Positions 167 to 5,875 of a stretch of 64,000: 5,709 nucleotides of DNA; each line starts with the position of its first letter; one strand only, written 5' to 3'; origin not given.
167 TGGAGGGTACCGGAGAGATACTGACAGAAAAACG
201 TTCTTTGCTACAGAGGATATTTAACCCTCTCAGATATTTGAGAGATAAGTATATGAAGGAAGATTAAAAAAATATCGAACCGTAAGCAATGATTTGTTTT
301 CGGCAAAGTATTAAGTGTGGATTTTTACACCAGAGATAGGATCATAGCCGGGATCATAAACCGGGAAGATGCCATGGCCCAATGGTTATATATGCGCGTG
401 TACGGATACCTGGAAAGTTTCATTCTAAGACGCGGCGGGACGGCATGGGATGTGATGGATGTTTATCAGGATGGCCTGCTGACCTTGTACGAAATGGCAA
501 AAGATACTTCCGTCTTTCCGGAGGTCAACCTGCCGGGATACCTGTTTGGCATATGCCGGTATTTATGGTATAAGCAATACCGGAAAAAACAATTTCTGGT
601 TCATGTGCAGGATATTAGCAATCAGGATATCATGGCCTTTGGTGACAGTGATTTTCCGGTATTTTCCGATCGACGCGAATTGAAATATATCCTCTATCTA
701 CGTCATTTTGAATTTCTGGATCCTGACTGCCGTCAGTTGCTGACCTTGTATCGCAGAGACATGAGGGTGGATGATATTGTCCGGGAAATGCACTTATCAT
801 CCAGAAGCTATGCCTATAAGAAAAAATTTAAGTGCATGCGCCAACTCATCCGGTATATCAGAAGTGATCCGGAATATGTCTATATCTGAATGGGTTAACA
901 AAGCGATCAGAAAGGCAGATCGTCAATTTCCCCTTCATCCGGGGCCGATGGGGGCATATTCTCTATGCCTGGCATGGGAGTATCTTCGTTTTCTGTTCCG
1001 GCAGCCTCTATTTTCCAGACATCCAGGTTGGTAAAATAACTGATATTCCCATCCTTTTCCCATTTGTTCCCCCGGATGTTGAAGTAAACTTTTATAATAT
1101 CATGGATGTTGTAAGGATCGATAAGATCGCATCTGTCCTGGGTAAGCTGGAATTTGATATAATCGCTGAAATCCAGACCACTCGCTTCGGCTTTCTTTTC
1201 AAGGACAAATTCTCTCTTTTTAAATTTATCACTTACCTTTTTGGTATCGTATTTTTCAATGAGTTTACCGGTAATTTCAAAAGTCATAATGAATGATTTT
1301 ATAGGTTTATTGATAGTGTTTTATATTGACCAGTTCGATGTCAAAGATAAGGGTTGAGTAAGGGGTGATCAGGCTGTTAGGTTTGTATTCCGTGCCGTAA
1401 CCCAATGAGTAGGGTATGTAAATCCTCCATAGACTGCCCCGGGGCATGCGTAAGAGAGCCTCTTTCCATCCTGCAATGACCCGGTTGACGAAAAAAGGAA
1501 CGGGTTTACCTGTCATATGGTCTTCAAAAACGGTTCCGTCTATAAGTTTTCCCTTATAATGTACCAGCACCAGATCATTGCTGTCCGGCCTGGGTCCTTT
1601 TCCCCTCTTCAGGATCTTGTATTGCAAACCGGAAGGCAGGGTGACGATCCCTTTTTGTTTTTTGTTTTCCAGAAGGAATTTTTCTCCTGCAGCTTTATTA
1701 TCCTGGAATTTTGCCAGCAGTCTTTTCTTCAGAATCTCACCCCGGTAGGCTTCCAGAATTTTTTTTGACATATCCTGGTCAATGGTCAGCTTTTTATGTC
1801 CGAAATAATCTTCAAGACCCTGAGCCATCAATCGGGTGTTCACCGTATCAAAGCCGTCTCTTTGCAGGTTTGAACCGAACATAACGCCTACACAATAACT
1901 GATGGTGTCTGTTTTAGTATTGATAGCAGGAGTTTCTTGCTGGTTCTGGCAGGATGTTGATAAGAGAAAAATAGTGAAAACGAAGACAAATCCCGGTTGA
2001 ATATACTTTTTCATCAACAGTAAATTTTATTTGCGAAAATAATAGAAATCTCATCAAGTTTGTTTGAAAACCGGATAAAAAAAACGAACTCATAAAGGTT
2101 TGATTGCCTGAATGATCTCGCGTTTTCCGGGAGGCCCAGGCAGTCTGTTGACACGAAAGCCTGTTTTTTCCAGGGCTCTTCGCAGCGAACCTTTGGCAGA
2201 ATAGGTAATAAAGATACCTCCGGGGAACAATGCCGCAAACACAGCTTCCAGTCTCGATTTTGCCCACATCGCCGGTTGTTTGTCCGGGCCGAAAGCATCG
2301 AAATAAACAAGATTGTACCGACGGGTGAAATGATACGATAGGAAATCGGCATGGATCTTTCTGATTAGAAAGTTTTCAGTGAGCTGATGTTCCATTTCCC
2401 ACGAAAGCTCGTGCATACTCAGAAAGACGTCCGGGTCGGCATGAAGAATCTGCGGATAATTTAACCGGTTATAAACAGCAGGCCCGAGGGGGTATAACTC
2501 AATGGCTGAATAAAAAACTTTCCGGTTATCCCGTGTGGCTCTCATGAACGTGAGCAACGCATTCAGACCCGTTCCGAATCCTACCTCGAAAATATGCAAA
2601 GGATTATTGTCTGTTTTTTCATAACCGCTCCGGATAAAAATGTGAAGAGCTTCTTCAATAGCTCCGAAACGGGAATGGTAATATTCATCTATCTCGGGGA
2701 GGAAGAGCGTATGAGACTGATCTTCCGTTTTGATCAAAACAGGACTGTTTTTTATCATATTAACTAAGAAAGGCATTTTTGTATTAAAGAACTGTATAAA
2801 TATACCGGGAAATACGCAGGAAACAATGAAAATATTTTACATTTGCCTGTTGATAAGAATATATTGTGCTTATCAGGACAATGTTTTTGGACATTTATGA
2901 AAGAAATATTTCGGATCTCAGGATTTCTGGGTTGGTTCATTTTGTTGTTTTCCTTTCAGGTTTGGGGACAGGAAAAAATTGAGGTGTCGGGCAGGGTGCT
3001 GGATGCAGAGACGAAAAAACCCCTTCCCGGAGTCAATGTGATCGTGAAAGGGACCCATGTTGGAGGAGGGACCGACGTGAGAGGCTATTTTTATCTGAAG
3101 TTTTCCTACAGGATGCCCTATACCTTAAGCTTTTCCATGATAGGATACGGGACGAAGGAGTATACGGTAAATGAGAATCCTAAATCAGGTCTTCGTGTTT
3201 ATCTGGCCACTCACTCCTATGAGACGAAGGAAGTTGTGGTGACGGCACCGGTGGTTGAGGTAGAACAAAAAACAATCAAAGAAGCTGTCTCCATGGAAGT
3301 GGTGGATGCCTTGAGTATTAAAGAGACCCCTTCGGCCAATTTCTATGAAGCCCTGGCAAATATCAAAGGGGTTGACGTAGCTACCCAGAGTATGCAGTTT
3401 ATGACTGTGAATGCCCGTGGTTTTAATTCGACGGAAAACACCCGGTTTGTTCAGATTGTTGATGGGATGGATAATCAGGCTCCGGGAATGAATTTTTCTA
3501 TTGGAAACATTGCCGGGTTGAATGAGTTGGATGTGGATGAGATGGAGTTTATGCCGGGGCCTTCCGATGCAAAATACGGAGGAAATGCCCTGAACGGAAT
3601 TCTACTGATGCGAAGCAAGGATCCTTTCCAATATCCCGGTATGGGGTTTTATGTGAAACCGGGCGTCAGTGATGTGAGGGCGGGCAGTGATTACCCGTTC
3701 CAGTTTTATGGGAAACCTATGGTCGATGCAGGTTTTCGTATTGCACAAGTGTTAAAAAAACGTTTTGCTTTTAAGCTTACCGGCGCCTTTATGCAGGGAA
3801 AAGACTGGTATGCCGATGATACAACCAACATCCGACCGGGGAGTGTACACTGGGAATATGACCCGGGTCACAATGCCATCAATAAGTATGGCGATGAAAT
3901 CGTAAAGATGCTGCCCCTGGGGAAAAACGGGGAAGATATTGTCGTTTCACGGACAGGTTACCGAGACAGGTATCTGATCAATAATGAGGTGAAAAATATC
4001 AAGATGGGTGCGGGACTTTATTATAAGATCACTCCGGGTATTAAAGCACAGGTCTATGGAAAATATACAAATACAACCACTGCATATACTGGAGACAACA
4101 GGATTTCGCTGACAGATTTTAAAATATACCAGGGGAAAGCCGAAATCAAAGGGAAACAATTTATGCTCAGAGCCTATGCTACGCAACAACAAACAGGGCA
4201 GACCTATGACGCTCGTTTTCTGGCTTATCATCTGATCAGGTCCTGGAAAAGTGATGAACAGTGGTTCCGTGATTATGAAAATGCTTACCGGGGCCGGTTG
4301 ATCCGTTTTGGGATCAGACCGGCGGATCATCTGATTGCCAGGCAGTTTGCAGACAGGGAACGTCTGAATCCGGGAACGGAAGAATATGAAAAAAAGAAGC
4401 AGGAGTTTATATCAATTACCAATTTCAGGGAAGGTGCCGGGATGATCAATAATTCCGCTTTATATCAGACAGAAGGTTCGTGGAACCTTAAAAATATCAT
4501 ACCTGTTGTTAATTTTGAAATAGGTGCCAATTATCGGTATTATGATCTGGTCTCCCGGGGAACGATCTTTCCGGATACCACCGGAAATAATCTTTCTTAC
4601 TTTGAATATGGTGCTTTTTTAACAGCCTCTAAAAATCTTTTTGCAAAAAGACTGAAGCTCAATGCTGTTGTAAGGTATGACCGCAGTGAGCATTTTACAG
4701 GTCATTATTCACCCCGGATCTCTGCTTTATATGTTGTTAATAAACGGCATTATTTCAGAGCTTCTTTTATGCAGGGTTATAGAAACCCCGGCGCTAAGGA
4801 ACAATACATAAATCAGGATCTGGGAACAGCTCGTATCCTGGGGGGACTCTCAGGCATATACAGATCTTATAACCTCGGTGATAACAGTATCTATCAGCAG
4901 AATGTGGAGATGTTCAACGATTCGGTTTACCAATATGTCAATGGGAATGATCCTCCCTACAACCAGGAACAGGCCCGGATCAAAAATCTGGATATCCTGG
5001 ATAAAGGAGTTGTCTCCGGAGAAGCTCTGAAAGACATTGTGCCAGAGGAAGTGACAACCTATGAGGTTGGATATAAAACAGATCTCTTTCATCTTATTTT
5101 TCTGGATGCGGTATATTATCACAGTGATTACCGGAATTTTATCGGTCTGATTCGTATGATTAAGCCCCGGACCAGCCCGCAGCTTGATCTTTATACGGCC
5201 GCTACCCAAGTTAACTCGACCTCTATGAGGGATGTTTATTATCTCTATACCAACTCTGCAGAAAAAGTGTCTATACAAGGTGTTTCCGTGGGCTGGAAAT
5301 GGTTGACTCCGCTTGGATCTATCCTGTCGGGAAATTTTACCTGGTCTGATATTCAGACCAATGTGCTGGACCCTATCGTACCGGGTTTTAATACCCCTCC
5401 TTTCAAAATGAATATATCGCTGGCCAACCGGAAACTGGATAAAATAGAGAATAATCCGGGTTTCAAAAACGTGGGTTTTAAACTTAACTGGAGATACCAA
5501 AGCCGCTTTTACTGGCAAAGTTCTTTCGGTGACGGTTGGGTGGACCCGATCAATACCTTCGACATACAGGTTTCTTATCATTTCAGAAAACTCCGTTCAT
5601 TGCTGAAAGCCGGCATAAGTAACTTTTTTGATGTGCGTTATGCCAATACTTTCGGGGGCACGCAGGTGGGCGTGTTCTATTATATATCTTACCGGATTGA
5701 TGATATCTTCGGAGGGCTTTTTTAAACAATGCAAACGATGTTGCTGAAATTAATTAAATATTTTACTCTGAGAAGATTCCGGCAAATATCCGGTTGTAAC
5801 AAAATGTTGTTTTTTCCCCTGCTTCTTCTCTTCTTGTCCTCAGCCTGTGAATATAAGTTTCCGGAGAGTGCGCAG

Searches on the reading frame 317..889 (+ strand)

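Call 38: search_protein_families(library=pfam, proteins=[window:317-889:+], max_evalue=0.00001)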
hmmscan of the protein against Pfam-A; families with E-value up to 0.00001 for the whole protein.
window:317-889:+ (190 aa): 1 family
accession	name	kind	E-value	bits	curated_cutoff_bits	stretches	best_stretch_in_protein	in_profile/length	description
PF04542.20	Sigma70_r2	-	3.1e-07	30.5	24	1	24-92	1-69/71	Sigma-70 region 2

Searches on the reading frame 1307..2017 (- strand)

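Call 38: search_protein_families(library=pfam, proteins=[window:1307-2017:-], max_evalue=0.00001)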
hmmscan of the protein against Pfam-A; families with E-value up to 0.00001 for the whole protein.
window:1307-2017:- (236 aa): 2 families
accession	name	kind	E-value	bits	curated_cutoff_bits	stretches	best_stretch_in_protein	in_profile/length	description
PF00254.34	FKBP_C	-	6.8e-23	81.2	21.1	1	142-230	2-94/94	FKBP-type peptidyl-prolyl cis-trans isomerase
PF01346.23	FKBP_N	-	5e-22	79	22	1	37-135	2-97/97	Domain amino terminal to FKBP-type peptidyl-prolyl isomerase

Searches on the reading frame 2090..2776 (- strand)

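Call 38: search_protein_families(library=pfam, proteins=[window:2090-2776:-], max_evalue=0.00001)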
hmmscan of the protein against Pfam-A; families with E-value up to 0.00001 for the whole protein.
window:2090-2776:- (228 aa): 1 family
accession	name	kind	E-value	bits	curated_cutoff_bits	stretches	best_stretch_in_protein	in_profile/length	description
PF05430.17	Methyltransf_30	-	3.5e-19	69.4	22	1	152-226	49-123/124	S-adenosyl-L-methionine-dependent methyltransferase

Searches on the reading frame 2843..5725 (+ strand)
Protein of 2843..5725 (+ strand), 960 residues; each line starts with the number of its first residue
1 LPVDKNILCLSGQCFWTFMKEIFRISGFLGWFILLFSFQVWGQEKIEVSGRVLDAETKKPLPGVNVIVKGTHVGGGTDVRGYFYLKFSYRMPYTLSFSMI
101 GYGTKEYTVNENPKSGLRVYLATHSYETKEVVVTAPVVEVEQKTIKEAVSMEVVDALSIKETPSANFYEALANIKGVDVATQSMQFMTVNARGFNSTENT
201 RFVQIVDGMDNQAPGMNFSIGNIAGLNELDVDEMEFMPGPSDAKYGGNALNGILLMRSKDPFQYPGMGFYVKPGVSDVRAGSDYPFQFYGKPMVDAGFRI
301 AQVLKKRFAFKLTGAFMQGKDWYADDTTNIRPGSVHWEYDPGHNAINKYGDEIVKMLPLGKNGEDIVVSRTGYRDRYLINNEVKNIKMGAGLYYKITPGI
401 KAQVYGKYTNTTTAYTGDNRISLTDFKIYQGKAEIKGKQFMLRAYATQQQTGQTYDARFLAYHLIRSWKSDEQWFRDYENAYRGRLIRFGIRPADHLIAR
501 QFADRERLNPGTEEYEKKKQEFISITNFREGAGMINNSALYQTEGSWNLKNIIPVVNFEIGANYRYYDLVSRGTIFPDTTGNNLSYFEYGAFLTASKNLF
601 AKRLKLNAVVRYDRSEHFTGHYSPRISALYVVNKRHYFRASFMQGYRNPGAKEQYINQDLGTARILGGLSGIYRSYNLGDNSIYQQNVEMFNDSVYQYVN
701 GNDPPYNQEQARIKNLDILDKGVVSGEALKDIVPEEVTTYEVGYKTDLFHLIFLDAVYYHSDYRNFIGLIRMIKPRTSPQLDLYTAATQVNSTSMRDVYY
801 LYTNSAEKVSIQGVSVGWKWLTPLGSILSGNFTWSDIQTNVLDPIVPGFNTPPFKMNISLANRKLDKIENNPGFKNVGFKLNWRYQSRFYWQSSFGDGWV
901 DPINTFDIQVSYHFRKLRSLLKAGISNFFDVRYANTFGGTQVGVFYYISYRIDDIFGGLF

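Call 38: search_protein_families(library=pfam, proteins=[window:2843-5725:+], max_evalue=0.00001)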
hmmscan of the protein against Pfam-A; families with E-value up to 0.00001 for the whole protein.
window:2843-5725:+ (960 aa): 4 families
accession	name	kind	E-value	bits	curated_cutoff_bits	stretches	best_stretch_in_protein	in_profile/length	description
PF00593.30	TonB_dep_Rec_b-barrel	-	3.9e-24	86.8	27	1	417-927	23-435/436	TonB dependent receptor-like, beta-barrel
PF13715.12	CarbopepD_reg_2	-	7.9e-20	71.1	32.2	1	48-133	1-88/88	CarboxypepD_reg-like domain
PF07715.20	Plug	-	1.5e-13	51.6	23.9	1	147-253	5-107/107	TonB-dependent Receptor Plug Domain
PF13620.12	CarboxypepD_reg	-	2.3e-10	41.1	32.3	1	48-120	2-80/82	Carboxypeptidase regulatory-like domain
